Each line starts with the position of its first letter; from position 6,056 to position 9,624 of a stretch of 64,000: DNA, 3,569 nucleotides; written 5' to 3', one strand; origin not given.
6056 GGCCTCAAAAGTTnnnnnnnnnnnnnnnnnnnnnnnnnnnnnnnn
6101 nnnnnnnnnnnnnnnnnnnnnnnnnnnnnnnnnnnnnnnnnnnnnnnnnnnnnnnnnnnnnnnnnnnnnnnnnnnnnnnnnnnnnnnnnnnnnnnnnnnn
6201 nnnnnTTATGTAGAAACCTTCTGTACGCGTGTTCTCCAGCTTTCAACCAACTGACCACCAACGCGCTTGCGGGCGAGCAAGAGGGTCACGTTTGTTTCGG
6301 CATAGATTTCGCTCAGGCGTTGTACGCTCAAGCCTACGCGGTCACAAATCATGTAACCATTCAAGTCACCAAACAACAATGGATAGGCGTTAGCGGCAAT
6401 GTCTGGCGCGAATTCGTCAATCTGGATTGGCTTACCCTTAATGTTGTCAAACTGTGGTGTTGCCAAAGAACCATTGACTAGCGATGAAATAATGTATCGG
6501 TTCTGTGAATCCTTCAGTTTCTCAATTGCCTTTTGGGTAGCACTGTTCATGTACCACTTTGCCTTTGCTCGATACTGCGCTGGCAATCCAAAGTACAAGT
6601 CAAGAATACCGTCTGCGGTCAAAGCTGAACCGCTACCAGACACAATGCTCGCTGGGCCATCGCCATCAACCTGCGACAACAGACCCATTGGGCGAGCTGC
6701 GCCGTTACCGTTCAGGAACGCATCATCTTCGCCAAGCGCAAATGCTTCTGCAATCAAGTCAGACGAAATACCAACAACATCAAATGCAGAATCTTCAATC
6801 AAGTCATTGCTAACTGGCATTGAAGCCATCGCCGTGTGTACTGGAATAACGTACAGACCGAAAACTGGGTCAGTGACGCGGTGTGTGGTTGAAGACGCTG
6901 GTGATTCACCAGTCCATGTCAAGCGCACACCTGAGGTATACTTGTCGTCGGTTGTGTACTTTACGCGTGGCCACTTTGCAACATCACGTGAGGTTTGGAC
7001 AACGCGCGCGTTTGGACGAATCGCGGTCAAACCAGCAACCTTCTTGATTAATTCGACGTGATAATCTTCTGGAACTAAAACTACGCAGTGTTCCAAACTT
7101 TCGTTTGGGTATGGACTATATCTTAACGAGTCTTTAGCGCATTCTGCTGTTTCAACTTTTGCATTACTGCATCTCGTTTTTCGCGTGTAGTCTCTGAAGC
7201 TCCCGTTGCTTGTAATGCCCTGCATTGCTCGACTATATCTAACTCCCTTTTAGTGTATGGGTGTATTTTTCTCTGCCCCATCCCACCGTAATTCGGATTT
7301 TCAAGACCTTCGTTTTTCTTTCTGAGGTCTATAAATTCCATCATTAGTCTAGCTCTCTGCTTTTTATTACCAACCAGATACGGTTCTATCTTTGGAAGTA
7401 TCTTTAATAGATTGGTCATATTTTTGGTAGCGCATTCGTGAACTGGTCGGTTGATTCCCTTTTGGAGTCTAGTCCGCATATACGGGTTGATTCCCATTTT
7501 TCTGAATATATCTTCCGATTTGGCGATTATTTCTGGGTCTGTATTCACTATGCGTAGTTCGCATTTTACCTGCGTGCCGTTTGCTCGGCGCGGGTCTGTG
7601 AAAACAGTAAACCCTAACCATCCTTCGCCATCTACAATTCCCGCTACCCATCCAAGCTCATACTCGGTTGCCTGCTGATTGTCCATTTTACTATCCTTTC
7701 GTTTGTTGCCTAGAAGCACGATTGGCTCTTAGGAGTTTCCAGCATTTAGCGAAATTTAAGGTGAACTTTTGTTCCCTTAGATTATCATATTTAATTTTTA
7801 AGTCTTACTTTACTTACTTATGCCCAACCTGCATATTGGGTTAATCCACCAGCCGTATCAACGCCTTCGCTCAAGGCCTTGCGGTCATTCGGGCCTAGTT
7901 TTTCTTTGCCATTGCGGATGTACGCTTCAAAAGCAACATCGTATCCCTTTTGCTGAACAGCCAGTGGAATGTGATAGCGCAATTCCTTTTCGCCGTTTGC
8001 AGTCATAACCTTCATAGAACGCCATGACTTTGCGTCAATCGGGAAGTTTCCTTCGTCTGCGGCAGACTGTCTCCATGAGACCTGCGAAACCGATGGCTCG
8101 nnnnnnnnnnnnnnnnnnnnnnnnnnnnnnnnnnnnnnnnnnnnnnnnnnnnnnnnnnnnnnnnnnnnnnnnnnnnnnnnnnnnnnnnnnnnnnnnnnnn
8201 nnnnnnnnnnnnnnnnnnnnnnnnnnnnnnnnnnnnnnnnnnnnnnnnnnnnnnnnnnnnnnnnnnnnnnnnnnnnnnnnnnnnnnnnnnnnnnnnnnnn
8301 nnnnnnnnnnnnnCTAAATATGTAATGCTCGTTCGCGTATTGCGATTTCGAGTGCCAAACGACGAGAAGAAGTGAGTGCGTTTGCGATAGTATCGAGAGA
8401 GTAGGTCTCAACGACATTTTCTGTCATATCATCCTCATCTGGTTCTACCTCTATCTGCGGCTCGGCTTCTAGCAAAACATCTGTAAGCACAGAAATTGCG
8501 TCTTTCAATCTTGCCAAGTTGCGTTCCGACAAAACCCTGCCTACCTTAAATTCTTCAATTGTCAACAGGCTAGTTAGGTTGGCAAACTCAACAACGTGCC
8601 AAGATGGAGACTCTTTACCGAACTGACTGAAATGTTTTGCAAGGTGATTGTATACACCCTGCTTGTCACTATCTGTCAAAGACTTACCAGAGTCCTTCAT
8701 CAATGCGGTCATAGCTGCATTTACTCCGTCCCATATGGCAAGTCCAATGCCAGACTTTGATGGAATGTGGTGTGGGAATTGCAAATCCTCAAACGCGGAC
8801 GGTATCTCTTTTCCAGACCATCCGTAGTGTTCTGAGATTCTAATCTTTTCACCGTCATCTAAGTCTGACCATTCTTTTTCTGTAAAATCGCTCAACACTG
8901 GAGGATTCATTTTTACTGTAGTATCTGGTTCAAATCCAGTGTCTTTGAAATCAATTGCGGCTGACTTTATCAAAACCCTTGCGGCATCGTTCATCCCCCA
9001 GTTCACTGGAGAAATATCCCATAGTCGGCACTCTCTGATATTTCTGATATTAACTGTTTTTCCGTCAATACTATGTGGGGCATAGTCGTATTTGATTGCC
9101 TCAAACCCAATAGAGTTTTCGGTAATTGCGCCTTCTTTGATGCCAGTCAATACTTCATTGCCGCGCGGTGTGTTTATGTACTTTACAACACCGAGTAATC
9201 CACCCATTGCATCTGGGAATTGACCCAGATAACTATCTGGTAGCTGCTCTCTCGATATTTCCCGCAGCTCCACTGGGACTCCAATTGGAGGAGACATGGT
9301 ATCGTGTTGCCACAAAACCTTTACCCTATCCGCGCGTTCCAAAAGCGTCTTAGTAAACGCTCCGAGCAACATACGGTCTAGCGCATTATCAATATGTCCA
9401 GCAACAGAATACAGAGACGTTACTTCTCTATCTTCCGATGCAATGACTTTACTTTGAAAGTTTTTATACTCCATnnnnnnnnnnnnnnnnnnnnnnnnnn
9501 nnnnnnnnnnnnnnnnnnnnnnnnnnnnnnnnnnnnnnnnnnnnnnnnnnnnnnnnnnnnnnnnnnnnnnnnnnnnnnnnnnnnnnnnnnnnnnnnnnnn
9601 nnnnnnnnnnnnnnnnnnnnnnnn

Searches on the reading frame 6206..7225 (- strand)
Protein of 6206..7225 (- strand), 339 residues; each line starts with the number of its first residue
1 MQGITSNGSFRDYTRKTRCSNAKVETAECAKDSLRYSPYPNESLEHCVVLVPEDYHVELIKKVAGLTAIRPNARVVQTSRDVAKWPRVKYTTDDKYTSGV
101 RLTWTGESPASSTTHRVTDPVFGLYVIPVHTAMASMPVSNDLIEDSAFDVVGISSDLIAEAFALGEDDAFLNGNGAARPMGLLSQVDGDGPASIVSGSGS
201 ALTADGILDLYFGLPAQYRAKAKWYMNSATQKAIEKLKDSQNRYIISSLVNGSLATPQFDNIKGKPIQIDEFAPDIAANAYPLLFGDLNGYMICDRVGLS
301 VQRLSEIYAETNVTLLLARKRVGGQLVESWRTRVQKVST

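Call 3: search_protein_families(library=pfam, proteins=[window:6206-7225:-], max_evalue=0.01)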
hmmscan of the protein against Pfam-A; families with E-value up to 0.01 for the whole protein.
window:6206-7225:- (339 aa): 1 family
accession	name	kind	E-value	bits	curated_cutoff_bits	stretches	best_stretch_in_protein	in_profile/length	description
PF05065.19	Phage_capsid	-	2.8e-52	178.3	24.2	1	49-328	3-271/280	Phage capsid family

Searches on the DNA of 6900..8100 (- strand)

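Call 5: search_rna_families(source=window, start=6900, end=8100, threshold=evalue, max_evalue=10, show_alignments=4)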
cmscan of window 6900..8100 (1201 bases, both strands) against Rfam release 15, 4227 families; matches with E-value up to 10: 9.
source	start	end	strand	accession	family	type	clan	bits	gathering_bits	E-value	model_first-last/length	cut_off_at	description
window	7686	7765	+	RF00717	mir-315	Gene; miRNA;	-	25.8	63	0.066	1-83/83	no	mir-315 microRNA precursor family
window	7483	7802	-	RF00028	Intron_gpI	Intron;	-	25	50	0.00056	1-253/253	no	Group I catalytic intron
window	7092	7344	-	RF00028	Intron_gpI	Intron;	-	23.5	50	0.0017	1-253/253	no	Group I catalytic intron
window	7768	7881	-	RF02991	GP20-a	Cis-reg;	-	20.8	47.2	0.78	1-97/97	no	GP20-a RNA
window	7756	7846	+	RF01775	RsaOG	Gene; sRNA;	-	19.2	50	3.9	1-147/147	no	RNA S.aureus Orsay G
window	7254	7325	+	RF01563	DdR13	Gene; snRNA; snoRNA; CD-box;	-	15.3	65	3.4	1-80/80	no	Dictyostelium snoRNA DdR13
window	7649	7710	-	RF00119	C0299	Gene; sRNA;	-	15.1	40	8.5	1-79/79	no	C0299 RNA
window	7389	7457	-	RF01933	bxd_5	Gene; lncRNA;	-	14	50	1.8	1-57/57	no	Bithoraxoid conserved region 5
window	7227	7353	-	RF00373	RNaseP_arch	Gene; ribozyme;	CL00002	13.3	84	0.27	1-288/288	no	Archaeal RNase P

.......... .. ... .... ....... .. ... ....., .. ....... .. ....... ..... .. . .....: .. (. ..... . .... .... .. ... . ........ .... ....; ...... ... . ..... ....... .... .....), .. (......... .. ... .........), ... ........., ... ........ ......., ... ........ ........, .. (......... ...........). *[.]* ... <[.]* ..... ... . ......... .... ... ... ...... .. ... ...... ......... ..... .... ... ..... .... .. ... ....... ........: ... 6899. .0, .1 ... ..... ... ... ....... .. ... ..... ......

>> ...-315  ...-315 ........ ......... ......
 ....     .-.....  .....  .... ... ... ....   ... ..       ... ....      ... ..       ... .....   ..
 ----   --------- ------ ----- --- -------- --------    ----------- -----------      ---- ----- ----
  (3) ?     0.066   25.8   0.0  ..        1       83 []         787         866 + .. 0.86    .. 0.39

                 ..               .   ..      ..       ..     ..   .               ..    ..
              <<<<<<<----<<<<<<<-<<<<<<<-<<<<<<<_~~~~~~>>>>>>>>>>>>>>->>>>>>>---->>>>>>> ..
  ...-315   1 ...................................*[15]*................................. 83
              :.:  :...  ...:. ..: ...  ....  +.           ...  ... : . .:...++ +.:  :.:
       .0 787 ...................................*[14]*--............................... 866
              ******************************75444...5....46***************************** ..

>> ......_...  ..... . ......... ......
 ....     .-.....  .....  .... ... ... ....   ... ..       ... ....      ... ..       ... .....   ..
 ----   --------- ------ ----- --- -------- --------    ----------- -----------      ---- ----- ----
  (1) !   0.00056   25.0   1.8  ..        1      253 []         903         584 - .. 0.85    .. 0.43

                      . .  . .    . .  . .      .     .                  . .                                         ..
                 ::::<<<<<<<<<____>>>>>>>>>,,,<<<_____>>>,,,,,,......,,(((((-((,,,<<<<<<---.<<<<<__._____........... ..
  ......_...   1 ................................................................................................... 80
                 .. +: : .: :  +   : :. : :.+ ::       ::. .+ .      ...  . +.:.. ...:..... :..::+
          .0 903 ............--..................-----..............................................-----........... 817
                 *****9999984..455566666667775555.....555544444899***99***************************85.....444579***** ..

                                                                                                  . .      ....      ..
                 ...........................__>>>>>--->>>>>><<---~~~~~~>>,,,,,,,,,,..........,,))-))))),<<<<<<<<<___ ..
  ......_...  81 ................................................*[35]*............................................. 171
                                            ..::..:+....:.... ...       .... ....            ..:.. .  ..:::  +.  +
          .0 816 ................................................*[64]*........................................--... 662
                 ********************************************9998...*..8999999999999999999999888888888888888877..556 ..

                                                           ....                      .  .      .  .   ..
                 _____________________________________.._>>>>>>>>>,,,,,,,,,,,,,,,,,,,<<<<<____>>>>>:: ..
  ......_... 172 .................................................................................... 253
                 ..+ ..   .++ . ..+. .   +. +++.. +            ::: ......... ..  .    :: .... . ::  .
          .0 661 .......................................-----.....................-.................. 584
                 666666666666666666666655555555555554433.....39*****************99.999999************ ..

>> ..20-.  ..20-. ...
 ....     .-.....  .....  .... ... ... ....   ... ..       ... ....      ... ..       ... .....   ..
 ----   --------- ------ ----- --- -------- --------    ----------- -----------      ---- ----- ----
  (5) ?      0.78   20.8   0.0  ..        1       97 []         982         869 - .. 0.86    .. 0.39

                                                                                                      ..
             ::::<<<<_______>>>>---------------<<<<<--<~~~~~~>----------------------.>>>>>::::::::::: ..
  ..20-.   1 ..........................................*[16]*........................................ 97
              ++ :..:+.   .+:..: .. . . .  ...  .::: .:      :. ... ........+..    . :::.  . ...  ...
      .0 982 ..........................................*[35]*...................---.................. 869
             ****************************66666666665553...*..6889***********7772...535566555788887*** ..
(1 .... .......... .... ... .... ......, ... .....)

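Call 27: search_rna_families(sources=[L004, L005, L006, L009, L011, L017, L022, L028, L029, L034, L040, L042, L052, L055, L056, L057, L064, L062, L043, L074], threshold=gathering, show_alignments=2)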
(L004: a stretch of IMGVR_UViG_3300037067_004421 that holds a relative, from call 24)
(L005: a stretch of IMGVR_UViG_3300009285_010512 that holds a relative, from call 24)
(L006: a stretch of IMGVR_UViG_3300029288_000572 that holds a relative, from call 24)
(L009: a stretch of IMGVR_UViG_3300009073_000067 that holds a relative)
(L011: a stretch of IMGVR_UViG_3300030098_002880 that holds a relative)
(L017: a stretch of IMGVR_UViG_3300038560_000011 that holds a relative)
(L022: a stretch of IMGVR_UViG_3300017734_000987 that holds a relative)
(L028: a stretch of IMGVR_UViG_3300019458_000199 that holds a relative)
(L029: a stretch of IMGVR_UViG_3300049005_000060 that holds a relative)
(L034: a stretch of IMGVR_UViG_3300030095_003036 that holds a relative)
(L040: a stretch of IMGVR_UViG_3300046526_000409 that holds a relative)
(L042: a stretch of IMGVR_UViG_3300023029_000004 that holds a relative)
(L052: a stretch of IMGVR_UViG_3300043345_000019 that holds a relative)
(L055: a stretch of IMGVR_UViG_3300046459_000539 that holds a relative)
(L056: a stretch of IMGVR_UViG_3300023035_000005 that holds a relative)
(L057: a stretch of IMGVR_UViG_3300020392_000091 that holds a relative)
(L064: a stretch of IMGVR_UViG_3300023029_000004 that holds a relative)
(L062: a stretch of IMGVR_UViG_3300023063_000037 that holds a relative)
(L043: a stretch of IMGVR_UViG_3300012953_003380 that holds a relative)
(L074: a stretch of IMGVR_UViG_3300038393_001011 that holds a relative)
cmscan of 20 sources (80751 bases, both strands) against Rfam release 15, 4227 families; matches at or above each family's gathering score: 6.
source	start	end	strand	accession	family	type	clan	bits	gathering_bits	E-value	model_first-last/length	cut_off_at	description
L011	4789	5014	-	RF00028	Intron_gpI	Intron;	-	105.2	50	3.7e-26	1-253/253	no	Group I catalytic intron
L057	893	1121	-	RF00028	Intron_gpI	Intron;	-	101.1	50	6.2e-25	1-253/253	no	Group I catalytic intron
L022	3784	4012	-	RF00028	Intron_gpI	Intron;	-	94.8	50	4.8e-23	1-253/253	no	Group I catalytic intron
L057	1605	1660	-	RF01704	Glutamine-II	Cis-reg; riboswitch;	-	60.4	33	5e-12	1-60/60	no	Glutamine-II riboswitch aptamer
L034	1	142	+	RF00028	Intron_gpI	Intron;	-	60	50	1.3e-12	89-253/253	5'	Group I catalytic intron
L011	5129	5285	-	RF00028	Intron_gpI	Intron;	-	58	50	4.9e-12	67-253/253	5'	Group I catalytic intron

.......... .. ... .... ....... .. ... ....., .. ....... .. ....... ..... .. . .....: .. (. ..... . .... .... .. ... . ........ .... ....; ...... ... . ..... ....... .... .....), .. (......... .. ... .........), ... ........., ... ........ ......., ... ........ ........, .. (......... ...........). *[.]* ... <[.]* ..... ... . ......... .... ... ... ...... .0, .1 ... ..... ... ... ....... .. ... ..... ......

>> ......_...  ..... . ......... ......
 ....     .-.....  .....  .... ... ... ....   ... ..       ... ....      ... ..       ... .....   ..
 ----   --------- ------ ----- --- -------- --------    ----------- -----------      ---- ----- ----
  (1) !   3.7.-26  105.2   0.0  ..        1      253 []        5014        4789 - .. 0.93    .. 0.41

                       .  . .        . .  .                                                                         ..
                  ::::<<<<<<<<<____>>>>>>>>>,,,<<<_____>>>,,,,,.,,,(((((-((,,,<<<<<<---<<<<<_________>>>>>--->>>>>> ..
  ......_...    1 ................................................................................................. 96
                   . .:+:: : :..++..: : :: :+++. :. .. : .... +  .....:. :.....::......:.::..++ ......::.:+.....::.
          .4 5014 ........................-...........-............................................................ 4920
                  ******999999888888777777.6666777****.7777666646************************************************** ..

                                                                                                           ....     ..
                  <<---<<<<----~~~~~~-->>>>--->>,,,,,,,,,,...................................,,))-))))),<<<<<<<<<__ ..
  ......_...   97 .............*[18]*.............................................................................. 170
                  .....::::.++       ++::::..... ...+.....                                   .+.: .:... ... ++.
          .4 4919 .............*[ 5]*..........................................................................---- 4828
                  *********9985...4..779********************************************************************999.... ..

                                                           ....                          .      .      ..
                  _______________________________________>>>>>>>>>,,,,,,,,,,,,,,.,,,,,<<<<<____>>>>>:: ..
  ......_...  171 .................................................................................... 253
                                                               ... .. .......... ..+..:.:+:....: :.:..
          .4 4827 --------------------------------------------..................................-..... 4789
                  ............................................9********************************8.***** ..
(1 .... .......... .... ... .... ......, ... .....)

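Call 28: search_rna_families(sources=[L004, L005, L006], threshold=evalue, max_evalue=0.01, show_alignments=0)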
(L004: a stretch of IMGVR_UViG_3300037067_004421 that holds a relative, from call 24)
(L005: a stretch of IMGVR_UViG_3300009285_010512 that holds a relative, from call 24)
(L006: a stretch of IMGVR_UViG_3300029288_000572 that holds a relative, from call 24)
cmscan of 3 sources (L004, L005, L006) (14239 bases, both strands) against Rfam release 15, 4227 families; matches with E-value up to 0.01: 0.
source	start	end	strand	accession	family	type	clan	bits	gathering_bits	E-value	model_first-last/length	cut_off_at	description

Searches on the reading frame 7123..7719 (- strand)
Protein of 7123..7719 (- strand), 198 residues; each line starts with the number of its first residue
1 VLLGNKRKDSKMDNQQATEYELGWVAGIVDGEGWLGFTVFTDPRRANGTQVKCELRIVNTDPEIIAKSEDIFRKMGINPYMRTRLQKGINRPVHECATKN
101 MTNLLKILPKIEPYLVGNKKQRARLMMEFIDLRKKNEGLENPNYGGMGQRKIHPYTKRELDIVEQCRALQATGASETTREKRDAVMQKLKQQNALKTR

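Call 3: search_protein_families(library=pfam, proteins=[window:7123-7719:-], max_evalue=0.01)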
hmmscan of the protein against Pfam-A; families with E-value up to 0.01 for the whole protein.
window:7123-7719:- (198 aa): 1 family
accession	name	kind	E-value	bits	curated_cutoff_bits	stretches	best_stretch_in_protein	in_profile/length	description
PF00961.24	LAGLIDADG_1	-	0.0065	17.8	23.1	0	26-121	2-93/102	LAGLIDADG endonuclease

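Call 24: find_related_loci(query=window:7126-7686:-, collection=viral_contigs, flank=2500)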
Query seq(187 aa) (187 aa) in viral_contigs; peptide patterns used: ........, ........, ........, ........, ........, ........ (x = any residue, [..] = any of these).
5 stretches matched a pattern; 3 encode a relative of the query (tblastn E <= 1e-3); 3 distinct loci.
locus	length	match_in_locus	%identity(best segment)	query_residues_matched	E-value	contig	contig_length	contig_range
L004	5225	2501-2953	39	1-162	5e-27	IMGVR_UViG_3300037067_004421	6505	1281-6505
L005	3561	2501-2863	30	1-122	4e-15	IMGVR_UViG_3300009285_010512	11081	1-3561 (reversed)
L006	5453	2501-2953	39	1-162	5e-27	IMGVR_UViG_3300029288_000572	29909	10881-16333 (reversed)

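Call 26: search_solved_structures(query=window:7126-7686:-, max_evalue=10, show_alignments=2)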
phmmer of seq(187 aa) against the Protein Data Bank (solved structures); distinct sequences matched with E-value up to 10: 13.
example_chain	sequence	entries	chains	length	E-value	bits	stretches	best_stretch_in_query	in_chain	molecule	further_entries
3fd2_A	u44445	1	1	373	1e-05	28.7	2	10-122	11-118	Site-specific DNA endonuclease I-MsoI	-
6bcg_D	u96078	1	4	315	0.002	21.3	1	11-107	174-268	Ribosomal protein 3/homing endonuclease-like fusion protein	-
3r7p_A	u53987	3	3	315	0.013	18.6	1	11-107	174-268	Ribosomal protein 3/homing endonuclease-like fusion protein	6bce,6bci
5esp_A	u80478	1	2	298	0.023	17.8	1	12-60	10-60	I-PanMI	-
3mis_A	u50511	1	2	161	0.027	17.6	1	10-122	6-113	Mso-8G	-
6bch_A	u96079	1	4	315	0.033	17.3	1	11-107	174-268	Ribosomal protein 3/homing endonuclease-like fusion protein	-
3ko2_A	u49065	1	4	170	0.037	17.1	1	10-122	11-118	Site-specific DNA endonuclease I-MsoI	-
3mip_A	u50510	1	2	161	0.044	16.9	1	10-122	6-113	Mso-8G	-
1m5x_A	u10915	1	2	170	0.054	16.6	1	10-122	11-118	DNA endonuclease I-MsoI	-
2fld_A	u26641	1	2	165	0.072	16.2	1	10-122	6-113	DNA ENDONUCLEASE I-MSOI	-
4lq0_A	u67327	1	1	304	0.12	15.4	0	12-47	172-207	LAGLIDADG homing endonuclease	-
2hx6_A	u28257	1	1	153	0.28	14.3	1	7-49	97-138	Ribonuclease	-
5gkk_A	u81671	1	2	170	0.67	13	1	12-52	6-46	Putative homing endonuclease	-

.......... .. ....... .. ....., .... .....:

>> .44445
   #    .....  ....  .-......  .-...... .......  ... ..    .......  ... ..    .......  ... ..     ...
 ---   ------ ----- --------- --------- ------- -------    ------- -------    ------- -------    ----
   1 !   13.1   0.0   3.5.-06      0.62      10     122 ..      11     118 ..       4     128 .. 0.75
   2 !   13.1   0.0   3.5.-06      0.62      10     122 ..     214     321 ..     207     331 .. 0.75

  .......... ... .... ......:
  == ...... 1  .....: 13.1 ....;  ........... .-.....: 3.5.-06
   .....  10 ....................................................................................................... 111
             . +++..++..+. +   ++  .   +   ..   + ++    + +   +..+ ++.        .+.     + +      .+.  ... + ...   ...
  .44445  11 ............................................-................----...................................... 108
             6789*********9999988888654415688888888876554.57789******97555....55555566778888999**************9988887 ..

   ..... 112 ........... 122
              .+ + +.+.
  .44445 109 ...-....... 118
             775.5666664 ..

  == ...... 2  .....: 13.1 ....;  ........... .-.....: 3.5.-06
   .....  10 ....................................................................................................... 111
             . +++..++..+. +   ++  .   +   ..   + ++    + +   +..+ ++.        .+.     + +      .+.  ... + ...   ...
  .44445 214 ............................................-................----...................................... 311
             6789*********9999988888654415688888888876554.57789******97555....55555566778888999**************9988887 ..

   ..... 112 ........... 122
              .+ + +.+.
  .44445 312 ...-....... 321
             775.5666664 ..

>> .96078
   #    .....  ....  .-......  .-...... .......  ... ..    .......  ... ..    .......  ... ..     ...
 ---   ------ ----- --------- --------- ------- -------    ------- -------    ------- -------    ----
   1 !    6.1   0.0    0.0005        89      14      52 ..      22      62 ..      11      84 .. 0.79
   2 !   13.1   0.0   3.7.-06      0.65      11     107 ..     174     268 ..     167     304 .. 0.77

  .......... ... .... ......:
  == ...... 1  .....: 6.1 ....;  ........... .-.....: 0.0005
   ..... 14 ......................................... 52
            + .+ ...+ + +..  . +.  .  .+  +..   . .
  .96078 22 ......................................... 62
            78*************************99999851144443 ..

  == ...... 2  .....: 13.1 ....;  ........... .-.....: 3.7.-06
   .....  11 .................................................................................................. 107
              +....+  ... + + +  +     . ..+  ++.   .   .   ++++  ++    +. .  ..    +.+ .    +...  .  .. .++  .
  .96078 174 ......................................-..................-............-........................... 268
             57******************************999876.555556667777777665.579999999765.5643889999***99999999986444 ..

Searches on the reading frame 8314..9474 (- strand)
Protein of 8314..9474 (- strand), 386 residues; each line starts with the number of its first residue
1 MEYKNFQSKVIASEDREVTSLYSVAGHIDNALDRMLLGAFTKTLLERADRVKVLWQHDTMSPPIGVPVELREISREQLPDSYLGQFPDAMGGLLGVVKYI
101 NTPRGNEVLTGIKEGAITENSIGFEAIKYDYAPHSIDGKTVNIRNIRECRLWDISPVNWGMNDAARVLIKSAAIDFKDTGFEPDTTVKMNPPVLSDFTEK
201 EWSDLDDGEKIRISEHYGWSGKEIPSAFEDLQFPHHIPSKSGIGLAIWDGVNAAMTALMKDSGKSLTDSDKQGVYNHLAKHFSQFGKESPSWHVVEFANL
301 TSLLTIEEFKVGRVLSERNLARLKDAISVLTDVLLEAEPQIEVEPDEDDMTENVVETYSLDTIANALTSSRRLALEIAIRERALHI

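Call 3: search_protein_families(library=pfam, proteins=[window:8314-9474:-], max_evalue=0.01)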
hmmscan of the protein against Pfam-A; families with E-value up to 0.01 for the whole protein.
window:8314-9474:- (386 aa): 1 family
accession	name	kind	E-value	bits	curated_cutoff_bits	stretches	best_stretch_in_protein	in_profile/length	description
PF04586.22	Peptidase_S78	-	1.8e-14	54.7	21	2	92-173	80-158/165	Caudovirus prohead serine protease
